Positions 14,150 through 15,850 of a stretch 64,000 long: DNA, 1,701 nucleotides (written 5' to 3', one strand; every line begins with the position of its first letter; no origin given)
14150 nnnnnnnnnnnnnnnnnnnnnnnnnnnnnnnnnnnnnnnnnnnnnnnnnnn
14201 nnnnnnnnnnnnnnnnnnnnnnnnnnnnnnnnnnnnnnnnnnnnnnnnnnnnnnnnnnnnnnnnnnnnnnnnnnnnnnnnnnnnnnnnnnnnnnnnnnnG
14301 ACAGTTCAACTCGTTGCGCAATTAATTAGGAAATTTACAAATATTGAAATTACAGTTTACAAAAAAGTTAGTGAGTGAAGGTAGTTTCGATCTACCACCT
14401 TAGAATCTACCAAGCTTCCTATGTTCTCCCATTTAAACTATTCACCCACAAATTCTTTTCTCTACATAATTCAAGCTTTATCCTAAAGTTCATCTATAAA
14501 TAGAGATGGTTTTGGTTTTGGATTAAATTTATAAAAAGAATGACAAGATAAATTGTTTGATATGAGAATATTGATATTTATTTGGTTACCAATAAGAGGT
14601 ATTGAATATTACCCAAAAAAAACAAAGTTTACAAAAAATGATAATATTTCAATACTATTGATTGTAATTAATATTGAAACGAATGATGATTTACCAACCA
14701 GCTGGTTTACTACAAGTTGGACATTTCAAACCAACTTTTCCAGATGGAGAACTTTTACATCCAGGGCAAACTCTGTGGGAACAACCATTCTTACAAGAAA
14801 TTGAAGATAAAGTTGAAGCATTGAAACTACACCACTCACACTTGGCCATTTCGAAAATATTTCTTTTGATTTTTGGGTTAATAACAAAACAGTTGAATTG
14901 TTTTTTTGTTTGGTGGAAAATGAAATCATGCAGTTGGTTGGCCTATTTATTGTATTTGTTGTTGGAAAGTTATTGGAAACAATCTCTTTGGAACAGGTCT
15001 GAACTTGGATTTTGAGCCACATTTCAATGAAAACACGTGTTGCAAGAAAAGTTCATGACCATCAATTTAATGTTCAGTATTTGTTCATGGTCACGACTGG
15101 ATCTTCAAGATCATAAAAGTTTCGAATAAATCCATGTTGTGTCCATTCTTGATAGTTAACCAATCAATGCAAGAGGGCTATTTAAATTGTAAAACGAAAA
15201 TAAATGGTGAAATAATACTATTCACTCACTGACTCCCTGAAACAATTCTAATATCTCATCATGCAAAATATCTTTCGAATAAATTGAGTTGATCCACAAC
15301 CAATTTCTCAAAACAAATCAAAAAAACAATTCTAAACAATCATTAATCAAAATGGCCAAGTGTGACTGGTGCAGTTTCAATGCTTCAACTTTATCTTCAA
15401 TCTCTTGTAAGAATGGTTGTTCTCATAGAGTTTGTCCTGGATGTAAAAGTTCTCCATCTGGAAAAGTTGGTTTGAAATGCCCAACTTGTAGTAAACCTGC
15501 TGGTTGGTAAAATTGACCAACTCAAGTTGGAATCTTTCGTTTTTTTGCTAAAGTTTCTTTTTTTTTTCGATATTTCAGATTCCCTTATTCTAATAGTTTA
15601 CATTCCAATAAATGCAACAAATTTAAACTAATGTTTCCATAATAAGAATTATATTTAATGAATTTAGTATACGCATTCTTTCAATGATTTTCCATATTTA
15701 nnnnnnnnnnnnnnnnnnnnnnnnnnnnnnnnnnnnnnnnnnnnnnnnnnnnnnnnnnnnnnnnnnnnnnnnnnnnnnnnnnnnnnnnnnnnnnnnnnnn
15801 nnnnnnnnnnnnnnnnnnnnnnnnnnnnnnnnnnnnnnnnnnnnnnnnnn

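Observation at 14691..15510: Inverted (head-to-head) duplicate pair of 52-aa mini-RING genes invisible to the >=60-aa ORF track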

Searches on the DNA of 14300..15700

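Call 35: search_rna_families(source=window, start=14300, end=15700, threshold=evalue, max_evalue=1)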
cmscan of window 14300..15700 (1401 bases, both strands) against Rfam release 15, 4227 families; matches with E-value up to 1: 0.
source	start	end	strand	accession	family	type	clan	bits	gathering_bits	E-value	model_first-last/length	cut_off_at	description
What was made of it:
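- Tried and rejected: (6) Rfam found nothing in 14300-15700 (call 35).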

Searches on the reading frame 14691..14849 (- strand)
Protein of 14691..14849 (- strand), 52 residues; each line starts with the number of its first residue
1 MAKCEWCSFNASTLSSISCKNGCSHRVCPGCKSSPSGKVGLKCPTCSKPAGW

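Call 6: search_protein_families(library=pfam, proteins=[window:14694-14849:-], max_evalue=10)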
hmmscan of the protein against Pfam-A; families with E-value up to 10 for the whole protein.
seq(52 aa): 3 families
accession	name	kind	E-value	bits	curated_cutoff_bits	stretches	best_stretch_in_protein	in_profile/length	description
PF14835.12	zf-RING_6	-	0.086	13.2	35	1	6-50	9-50/65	zf-RING of BARD1-type protein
PF00130.28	C1_1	-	0.52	10.6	26.5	1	2-10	29-37/53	Phorbol esters/diacylglycerol binding domain (C1 domain)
PF13085.11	Fer2_3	-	5.2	7.6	27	1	13-46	42-75/107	2Fe-2S iron-sulfur cluster binding domain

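Call 8: find_homologous_proteins(query=window:14694-14849:-, max_evalue=10)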
Query seq(52 aa) (52 aa): 1 proteins with E <= 10 among 1 candidates.
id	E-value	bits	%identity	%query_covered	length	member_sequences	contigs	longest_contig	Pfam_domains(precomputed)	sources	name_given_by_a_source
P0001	2.3e-25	105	92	100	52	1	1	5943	-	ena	-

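Call 10: find_encoding_contigs(protein=P0001, flank=10000)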
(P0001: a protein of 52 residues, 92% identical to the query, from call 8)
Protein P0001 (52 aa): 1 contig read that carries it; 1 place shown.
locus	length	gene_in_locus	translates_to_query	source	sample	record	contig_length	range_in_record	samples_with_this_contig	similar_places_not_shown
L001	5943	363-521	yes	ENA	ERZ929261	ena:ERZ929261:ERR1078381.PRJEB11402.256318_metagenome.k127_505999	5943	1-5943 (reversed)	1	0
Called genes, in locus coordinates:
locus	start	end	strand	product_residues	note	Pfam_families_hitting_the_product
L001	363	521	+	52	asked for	-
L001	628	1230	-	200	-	PF25024:EGF_TEN, PF00008:EGF (faint), PF23301:EGF_PEAR1L (weak), PF21700:EGF_DL_JAG (weak), PF23301:EGF_PEAR1L (weak), PF07974:EGF_2 (weak), PF23106:EGF_Teneurin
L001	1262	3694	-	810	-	PF24606:CEMIP_beta-hel, PF24605:CEMIP_X (weak)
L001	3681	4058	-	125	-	PF24606:CEMIP_beta-hel, PF13229:Beta_helix (weak)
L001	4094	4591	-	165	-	-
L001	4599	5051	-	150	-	PF10162:G8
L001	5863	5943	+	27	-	?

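Call 15: search_solved_structures(query=window:14694-14849:-, max_evalue=10, show_alignments=3)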
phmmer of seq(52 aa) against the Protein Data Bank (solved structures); distinct sequences matched with E-value up to 10: 21.
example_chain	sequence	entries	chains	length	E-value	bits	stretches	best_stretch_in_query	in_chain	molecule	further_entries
9cca_G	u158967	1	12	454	0.14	16.2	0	15-38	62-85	Circumsporozoite protein,Pyridoxal 5'-phosphate synthase subunit PDX2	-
9cca_A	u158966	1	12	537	0.31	15.2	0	15-38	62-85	Circumsporozoite protein,Pyridoxal 5'-phosphate synthase subunit Pdx1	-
8grq_M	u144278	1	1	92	0.61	14.2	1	6-50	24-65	BRCA1-associated RING domain protein 1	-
7lyb_N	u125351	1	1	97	0.69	14.1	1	6-50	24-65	BRCA1-associated RING domain protein 1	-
5x6t_A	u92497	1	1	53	0.75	13.9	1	4-48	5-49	Synaptotagmin-like protein 4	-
7jzv_B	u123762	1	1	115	0.99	13.6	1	6-50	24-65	BRCA1-associated RING domain protein 1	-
1jm7_B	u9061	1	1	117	1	13.5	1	6-50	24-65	BRCA1-ASSOCIATED RING DOMAIN PROTEIN 1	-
2csz_A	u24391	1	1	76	1.4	13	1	4-50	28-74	Synaptotagmin-like protein 4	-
5wxg_A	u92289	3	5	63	1.5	13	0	26-48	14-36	Transcription initiation factor TFIID subunit 3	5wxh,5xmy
5c13_A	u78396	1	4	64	1.5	13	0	26-48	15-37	Transcription initiation factor TFIID subunit 3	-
2k16_A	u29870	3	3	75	2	12.6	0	26-48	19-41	Transcription initiation factor TFIID subunit 3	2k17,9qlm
8grm_N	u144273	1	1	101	2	12.6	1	13-48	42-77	Ring1B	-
8ieg_A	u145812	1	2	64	2.2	12.5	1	6-49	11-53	E3 ubiquitin-protein ligase BRE1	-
2h0d_B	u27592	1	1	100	2.8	12.2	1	13-48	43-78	Ubiquitin ligase protein RING2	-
7nd1_A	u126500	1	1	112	3.4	11.9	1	13-48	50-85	E3 ubiquitin-protein ligase RING2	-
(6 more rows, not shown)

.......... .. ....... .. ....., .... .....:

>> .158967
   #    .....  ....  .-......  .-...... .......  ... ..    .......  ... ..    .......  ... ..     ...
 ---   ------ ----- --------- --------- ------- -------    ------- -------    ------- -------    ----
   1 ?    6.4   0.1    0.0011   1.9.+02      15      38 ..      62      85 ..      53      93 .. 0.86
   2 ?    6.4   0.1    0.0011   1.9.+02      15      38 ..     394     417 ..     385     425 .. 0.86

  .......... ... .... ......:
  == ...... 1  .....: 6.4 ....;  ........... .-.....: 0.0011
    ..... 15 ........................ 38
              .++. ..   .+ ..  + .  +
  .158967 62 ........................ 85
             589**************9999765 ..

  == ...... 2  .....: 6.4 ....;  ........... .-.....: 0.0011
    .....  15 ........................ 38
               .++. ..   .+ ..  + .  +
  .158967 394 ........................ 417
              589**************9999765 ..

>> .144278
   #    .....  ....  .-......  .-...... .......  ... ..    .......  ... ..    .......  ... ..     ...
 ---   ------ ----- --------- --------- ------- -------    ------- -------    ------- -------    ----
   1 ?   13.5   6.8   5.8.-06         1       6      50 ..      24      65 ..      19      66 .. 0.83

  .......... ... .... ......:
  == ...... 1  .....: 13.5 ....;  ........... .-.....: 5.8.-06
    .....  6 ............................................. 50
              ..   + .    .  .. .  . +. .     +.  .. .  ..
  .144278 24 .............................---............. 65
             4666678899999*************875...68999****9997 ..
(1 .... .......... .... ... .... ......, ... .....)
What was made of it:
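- On RING-HC (C3HC4) zinc finger: PDB RING domains score E>=0.6 (call 15).
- On PHD, FYVE, B-box, ZZ, MYND, zf-HIT, RanBP2 and RBR-IBR zinc fingers: PDB hits to the Slp4 FYVE-like domain and the TAF3 PHD domain are non-significant (call 15).
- Closest known: RING-HC. Same: The weak alignments keep the cysteines in register (calls 6, 15).
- The closest weak match is the BARD1-type RING (calls 6, 15), which by established knowledge is inactive on its own.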

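Call 21: find_related_loci(query=A2, collection=metagenome_contigs, flank=3000)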
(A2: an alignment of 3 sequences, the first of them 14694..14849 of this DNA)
Query A2 (52 aa) in metagenome_contigs; peptide patterns used: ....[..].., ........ (x = any residue, [..] = any of these).
150 stretches matched a pattern; 1 encode a relative of the query (tblastn E <= 1e-3); 1 distinct loci.
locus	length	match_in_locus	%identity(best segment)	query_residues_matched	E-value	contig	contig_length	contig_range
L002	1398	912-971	55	1-20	5e-7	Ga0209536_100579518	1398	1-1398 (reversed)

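Call 23: search_protein_representatives(alignment_id=A2)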
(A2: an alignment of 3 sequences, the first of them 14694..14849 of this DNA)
Query: 3 sequences, 52 profile positions. Proteins with E-value up to 0.001 (for the whole library): 1; up to 1e-10: 1; up to 1e-30: 1. The best 1 are listed.
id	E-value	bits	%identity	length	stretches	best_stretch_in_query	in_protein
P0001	1.4e-32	127.9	-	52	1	1-52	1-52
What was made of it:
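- Closest known: RBX1/ROC1 and APC11, the small RING subunits of cullin-type ligases. Different: The exhaustive HMMER search shows no sequence similarity to any other protein (call 23).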

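Call 30: predict_structure(alignment_id=A2)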
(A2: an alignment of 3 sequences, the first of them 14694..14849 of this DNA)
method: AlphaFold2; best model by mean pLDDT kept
length: 52 residues; sequences in the alignment: 3
mean_pLDDT: 52.4   pTM: 0.24
mean pLDDT of the five models: 52.4, 50.4, 48.1, 47.2, 43.4
residues with pLDDT >= 90: 0; 70-90: 0; 50-70: 37; < 50: 15
segments of 3 or more residues with pLDDT < 50: 37-40, 47-52
pLDDT, mean of each block of 10 residues (from residue 1): 53 57 56 50 48 42
secondary structure, 60 per line:
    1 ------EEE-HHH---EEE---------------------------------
elements in order: E7-9 E17-19

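Call 31: find_encoding_contigs(protein=window:14691-14849:-, flank=3000, max_places=6)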
Protein window:14691-14849:- (52 aa): no gene with exactly this product is on record in the collection.

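Call 44: fold_search(model_id=the predicted structure, library=pdb)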
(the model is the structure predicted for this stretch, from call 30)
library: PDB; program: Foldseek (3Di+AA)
matches with E <= 10: 0; with E <= 0.001: 0
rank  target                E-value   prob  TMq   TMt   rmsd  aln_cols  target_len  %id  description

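Call 46: find_homologous_proteins(query=L001:1262-3694:-, max_evalue=1e-20)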
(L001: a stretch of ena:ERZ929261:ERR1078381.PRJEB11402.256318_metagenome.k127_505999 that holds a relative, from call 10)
Query L001:1262-3694:- (810 aa): 11 proteins with E <= 1e-20 among 5130 candidates.
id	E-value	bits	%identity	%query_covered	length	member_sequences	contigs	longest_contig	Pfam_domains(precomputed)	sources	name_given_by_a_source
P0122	2.1e-194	666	42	98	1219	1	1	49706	PF24606.2,PF10162.15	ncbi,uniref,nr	ncbi:hypothetical protein C9374_013779 [Naegleria lovaniensis]|uniref:G8 domain-containing protein n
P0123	1.2e-183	631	41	98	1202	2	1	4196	PF13229.13,PF24606.2,PF24605.2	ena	-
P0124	1.5e-177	610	40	99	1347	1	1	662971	PF24606.2,PF10162.15,PF24605.2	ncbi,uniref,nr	ncbi:hypothetical protein C9374_004461 [Naegleria lovaniensis]|uniref:G8 domain-containing protein n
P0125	5.1e-158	546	39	95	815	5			-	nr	nr:unnamed protein product [Naegleria fowleri]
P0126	1.5e-120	422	32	98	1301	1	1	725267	PF07452.18,PF24606.2,PF10162.15,PF24605.2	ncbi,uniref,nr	ncbi:hypothetical protein C9374_000471 [Naegleria lovaniensis]|uniref:G8 domain-containing protein n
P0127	1.7e-100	356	31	98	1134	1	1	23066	PF13229.13,PF07452.18,PF24606.2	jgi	jgi:cell migration-inducing and hyaluronan-binding protein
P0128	5.1e-99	351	34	82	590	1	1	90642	-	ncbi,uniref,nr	ncbi:hypothetical protein FDP41_008591 [Naegleria fowleri]|uniref:Uncharacterized protein n=1 Tax=Na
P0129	3.3e-63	232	27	99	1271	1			PF13229.13,PF24606.2,PF10162.15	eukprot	eukprot:TRINITY_DN657_c0_g1_i1.p1 TRINITY_DN657_c0_g1~~TRINITY_DN657_c0_g1_i1.p1 ORF type:complete l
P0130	1.3e-52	197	27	97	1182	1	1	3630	PF13229.13,PF24606.2,PF10162.15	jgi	-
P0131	1.3e-29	121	29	40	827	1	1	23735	PF24606.2,PF10162.15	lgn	-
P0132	5.5e-26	109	33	36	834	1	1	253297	PF13229.13,PF24606.2,PF10162.15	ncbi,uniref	ncbi:G8 domain-containing protein [Deinococcus sp. YIM 134068]|uniref:G8 domain-containing protein n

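Call 47: search_protein_families(library=ncbifam, proteins=[window:14694-14849:-], max_evalue=10)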
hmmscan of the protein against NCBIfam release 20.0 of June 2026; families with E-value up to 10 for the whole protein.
seq(52 aa): 0 families
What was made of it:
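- On Double zinc ribbon / sequential C4 knuckle mini-proteins: NCBIfam returns nothing (call 47).
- NCBIfam, which holds many prokaryotic zinc-ribbon models, returns nothing (call 47).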

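Call 48: find_related_loci(query=A2, collection=viral_contigs, flank=3000)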
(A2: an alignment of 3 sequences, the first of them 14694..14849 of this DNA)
Query A2 (52 aa) in viral_contigs; peptide patterns used: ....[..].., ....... (x = any residue, [..] = any of these).
40 stretches matched a pattern, but none encodes a relative of the query by tblastn (E <= 1e-3).
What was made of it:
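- Tried and rejected: The viral-contig scan found nothing (call 48).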

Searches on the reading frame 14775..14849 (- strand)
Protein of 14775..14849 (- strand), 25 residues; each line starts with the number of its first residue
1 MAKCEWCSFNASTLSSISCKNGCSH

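Call 42: search_protein_families(library=pfam, proteins=[window:14775-14849:-], max_evalue=10)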
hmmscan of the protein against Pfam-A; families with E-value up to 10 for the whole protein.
seq(25 aa): 0 families

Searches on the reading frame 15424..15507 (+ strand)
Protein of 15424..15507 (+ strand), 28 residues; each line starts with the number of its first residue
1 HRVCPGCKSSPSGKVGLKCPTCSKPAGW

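Call 42: search_protein_families(library=pfam, proteins=[window:15424-15507:+], max_evalue=10)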
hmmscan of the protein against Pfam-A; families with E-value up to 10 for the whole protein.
seq(28 aa): 6 families
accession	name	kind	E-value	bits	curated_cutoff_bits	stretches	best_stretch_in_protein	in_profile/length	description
PF13824.12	zf-Mss51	-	0.16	12.6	27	1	4-25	2-23/55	Zinc-finger of mitochondrial splicing suppressor 51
PF23548.1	Zn_ribbon_FGT1_2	-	0.17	11.9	27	1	4-23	5-27/35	FORGETTER1 second zinc ribbon domain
PF03884.20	YacG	-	0.27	11.4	25.5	1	18-28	2-12/52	DNA gyrase inhibitor YacG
PF14570.12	zf-RING_4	-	0.43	10.9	27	1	2-9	38-45/48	RING/Ubox like zinc-binding domain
PF15801.11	zf-C6H2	-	0.66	10.6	30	1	6-24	5-20/47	zf-MYND-like zinc finger, mRNA-binding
PF23547.1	Zn_ribbon_FGT1_1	-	1.1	9.4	27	0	4-24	5-28/35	FORGETTER1 first zinc ribbon domain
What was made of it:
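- On Double zinc ribbon / sequential C4 knuckle mini-proteins: Only Zn_ribbon_FGT1_2 (E=0.17), YacG (0.27) and zf-Mss51 (0.07-0.16), all far below their cut-offs (call 42).
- The C-terminal half gives weak hits to zinc-ribbon-type models (Zn_ribbon_FGT1_2 E=0.17, YacG 0.27, zf-Mss51 0.16; call 42).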
